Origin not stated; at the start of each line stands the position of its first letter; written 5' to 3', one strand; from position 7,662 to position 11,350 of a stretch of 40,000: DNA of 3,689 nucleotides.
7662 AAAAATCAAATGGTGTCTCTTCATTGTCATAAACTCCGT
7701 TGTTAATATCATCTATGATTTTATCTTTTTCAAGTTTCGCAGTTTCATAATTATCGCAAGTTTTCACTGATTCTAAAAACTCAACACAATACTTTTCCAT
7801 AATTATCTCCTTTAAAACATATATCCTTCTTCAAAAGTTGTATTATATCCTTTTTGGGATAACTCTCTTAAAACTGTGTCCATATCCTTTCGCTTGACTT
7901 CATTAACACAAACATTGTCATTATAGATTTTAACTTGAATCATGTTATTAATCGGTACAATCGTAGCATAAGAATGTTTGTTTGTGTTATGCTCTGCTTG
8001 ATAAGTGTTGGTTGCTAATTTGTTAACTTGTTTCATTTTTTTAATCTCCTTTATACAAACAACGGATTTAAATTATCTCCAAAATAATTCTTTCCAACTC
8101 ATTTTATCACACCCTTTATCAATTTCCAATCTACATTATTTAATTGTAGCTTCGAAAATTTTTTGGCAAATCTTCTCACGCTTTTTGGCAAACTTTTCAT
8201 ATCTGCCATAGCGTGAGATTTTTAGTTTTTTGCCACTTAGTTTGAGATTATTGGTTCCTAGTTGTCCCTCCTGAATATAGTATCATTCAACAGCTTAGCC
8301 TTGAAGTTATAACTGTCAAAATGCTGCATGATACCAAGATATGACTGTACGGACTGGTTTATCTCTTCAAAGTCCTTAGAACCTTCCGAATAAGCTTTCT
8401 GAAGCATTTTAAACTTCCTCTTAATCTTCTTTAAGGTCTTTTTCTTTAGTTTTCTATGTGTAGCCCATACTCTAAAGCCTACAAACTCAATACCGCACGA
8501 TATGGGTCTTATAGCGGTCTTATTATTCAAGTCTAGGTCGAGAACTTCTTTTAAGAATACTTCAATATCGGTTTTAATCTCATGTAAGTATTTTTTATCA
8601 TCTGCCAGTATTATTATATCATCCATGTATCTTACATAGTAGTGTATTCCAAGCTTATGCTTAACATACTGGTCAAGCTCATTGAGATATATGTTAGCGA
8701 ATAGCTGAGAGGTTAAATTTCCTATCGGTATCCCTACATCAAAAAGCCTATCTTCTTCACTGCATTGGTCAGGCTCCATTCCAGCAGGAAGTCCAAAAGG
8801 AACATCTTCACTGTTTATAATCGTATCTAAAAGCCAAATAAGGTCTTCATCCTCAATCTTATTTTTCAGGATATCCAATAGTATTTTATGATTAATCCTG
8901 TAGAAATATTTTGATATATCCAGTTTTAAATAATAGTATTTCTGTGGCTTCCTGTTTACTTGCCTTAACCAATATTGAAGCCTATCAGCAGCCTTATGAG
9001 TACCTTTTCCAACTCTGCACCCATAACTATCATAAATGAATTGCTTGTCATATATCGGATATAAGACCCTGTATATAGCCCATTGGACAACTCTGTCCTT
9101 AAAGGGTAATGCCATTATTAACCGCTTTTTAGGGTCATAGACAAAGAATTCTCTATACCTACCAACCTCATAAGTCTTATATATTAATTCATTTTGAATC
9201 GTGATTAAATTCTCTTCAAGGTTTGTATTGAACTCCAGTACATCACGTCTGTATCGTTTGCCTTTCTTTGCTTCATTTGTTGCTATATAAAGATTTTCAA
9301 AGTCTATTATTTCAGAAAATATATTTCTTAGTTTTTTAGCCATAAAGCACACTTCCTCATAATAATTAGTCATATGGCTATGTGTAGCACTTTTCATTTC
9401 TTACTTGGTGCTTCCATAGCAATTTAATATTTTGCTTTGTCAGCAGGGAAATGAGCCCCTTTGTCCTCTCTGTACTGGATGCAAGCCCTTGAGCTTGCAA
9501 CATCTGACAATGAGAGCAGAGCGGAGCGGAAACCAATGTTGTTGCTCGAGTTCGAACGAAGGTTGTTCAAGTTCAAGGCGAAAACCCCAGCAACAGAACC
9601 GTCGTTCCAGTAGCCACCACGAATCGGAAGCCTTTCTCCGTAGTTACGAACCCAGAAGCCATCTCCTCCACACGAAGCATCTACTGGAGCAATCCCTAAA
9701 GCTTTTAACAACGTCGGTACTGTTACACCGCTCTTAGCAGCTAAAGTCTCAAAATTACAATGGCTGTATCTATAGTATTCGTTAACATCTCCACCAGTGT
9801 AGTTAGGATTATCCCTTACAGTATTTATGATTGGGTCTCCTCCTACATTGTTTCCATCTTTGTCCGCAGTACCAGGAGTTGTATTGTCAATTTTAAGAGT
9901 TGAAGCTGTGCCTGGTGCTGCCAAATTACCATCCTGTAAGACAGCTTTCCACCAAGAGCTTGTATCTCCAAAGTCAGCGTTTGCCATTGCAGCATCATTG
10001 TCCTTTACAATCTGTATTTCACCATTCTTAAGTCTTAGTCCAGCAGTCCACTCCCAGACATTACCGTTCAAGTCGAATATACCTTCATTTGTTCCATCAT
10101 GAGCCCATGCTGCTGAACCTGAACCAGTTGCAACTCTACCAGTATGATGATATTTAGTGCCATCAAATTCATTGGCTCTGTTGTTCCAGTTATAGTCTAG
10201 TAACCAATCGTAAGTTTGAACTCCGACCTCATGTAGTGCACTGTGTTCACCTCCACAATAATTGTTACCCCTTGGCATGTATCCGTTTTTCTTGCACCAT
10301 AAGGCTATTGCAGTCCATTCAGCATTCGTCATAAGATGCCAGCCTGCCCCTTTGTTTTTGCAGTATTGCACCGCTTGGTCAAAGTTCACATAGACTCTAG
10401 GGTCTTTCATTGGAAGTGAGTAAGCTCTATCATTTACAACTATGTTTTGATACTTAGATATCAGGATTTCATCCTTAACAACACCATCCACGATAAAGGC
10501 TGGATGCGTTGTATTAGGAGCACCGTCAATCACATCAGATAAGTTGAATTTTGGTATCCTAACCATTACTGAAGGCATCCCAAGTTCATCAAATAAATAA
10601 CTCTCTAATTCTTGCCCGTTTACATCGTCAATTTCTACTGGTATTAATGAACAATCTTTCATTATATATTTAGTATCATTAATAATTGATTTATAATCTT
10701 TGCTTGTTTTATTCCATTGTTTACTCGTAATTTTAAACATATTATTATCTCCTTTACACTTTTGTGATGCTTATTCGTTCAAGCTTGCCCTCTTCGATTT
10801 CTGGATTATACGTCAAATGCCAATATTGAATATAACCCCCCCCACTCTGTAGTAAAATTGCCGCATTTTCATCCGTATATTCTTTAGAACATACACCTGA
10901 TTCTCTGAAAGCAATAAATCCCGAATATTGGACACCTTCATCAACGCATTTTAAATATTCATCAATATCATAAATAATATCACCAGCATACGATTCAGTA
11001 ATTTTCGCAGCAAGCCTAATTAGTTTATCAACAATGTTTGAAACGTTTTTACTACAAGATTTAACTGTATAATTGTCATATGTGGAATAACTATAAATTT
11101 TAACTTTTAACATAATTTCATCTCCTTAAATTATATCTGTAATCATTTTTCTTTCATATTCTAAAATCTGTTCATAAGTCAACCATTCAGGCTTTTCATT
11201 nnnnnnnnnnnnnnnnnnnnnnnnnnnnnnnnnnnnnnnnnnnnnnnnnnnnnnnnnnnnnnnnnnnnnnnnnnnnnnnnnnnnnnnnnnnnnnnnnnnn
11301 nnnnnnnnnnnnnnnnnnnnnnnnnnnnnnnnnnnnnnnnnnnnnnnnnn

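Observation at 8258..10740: Diversity-generating retroelement: DGR-type RT next to a C-type-lectin-fold target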

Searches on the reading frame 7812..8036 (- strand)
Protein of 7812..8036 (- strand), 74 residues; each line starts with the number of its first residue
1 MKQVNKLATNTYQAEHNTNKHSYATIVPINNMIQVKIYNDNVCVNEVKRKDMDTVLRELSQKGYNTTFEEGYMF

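Call 6: search_protein_families(library=pfam, proteins=[window:7812-8036:-], max_evalue=0.1)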
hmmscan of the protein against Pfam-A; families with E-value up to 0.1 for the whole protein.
window:7812-8036:- (74 aa): 2 families
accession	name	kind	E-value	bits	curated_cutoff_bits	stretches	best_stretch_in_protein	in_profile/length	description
PF18059.6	Csd3_N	-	0.027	15.2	27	1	8-41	40-73/83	Csd3 N-terminal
PF21084.3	DUF4423_like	-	0.079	13.7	24.1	1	14-66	23-75/76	Winged Helix-turn-helix domain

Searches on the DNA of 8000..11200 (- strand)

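Call 7: search_dna_similar(query=window:8000-11200:-, collection=phages, mode=distant, max_rows=20)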
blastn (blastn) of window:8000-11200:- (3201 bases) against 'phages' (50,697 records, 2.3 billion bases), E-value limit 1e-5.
Records with a match: 8; places in all: 8; records where one place covers at least 80% of the query: 0.
Best place of each record, by identity: 60-80% 8.
By first word of the organism name: Bacillus 3; Faecalibacterium 2; Vibrio 2; Clostridium 1.
By host as written in the record: Bacillus alcalophilus CGMCC 1.3604 3; Faecalibacterium prausnitzii 2; Vibrio parahaemolyticus 2; Enterocloster clostridioformis 1.
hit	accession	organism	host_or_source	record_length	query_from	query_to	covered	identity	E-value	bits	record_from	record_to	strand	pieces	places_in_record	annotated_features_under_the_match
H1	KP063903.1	Bacillus phage BalMu-1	Bacillus alcalophilus CGMCC 1.3604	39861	1058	2811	42%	66.6%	4e-62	320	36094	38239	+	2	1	retron-type RNA-directed DNA polymerase | hypothetical protein (x3)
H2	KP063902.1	Bacillus phage BalMu-1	Bacillus alcalophilus CGMCC 1.3604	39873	1058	2811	42%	66.6%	4e-62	320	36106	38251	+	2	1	retron-type RNA-directed DNA polymerase | hypothetical protein (x3)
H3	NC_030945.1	Bacillus phage BalMu-1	Bacillus alcalophilus CGMCC 1.3604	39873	1058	2811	42%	66.6%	4e-62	320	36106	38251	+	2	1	Reverse transcriptase | SUMF1/EgtB/PvdO family nonheme iron enzyme | Avd protein of DGR | hypothetical protein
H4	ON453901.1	Clostridium phage Saumur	Enterocloster clostridioformis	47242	1882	2790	28%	65.2%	5e-36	159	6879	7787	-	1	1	reverse transcriptase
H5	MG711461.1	Faecalibacterium phage FP_Lagaffe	Faecalibacterium prausnitzii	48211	847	2585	16%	67.0%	9e-14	147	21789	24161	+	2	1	reverse transcriptase | BPP-1 major tropism-determinant-like protein | Avd-like protein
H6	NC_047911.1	Faecalibacterium phage FP_Lagaffe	Faecalibacterium prausnitzii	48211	847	2585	16%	67.0%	9e-14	147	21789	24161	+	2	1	Reverse transcriptase | SUMF1/EgtB/PvdO family nonheme iron enzyme | Avd protein of DGR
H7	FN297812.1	Vibrio phage VP585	Vibrio parahaemolyticus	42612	2097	2230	4%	70.1%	1e-6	63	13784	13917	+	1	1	gp20 protein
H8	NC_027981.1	Vibrio phage VP585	Vibrio parahaemolyticus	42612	2097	2230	4%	70.1%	1e-6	63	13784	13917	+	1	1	Reverse transcriptase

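Call 9: get_annotated_region(hit=H3, flank=2500)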
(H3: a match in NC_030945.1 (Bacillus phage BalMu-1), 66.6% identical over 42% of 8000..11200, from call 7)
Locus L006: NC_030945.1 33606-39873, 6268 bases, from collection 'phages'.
description: Bacillus phage BalMu-1 copy 1, complete genome.
organism: Bacillus phage BalMu-1 (NCBI taxid 1567487)
taxonomy: Viruses; Duplodnaviria; Heunggongvirae; Uroviricota; Caudoviricetes
host: Bacillus alcalophilus CGMCC 1.3604; source: -; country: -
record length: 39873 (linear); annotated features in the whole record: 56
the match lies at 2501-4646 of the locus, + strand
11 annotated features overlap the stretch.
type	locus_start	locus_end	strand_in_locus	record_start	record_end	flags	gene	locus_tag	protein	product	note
CDS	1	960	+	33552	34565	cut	-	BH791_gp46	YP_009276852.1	virion structural protein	Phage-like element pbsx protein xkdT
CDS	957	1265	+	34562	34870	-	-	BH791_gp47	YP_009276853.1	hypothetical protein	-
CDS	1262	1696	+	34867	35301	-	-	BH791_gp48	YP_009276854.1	hypothetical protein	-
CDS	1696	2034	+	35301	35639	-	-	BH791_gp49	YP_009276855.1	hypothetical protein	-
CDS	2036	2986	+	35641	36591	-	-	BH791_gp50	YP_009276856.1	SUMF1/EgtB/PvdO family nonheme iron enzyme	-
CDS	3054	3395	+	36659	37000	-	-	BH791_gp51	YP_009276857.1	Avd protein of DGR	-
CDS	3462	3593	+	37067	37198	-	-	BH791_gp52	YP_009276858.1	hypothetical protein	-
CDS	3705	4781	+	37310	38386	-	-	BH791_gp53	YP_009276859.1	Reverse transcriptase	-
CDS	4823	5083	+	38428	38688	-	-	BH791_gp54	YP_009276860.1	holin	-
CDS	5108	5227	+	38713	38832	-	-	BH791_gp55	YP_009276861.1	hypothetical protein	-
CDS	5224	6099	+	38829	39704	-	-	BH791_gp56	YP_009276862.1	endolysin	-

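Call 66: search_rna_families(source=window, start=8000, end=11000, threshold=evalue, max_evalue=1)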
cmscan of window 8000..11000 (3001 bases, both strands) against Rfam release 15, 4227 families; matches with E-value up to 1: 2.
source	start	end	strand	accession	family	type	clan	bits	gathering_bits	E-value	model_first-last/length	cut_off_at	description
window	9378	9521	-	RF02921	RT-14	Gene; sRNA;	-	77.7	48.1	2.7e-10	1-144/144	no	RT-14 RNA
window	9635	9666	-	RF03010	mcrA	Gene; sRNA;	-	15.7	57.6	0.75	1-51/51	no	mcrA RNA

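Call 68: search_rna_families(sources=[L001, L003, L006, L008, L009, L024, L089, L087], threshold=gathering)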
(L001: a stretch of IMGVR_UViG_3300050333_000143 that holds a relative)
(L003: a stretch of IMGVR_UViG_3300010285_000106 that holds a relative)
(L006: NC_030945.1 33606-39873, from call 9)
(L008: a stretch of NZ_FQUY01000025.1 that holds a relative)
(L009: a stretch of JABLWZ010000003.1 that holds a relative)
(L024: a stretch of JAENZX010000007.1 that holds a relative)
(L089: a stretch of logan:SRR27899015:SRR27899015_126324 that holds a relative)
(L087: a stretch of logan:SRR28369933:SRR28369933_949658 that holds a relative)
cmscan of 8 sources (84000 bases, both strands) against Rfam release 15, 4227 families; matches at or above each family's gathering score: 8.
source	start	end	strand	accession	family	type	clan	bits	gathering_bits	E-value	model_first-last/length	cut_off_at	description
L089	678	816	+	RF02921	RT-14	Gene; sRNA;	-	80.6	48.1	2.1e-09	1-144/144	no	RT-14 RNA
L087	83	226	+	RF02921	RT-14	Gene; sRNA;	-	76.6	48.1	1.2e-08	1-144/144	no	RT-14 RNA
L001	5830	5968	+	RF02921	RT-14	Gene; sRNA;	-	70.7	48.1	1.5e-07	1-144/144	no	RT-14 RNA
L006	3538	3681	+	RF02921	RT-14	Gene; sRNA;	-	70.4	48.1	1.7e-07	1-144/144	no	RT-14 RNA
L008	11613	11751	+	RF02921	RT-14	Gene; sRNA;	-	64.6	48.1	2e-06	1-144/144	no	RT-14 RNA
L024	11558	11701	+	RF02921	RT-14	Gene; sRNA;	-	62.8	48.1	4.4e-06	1-144/144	no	RT-14 RNA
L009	11599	11738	+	RF02921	RT-14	Gene; sRNA;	-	60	48.1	1.4e-05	1-144/144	no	RT-14 RNA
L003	5827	5982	+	RF02921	RT-14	Gene; sRNA;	-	53.7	48.1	0.00021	1-144/144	no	RT-14 RNA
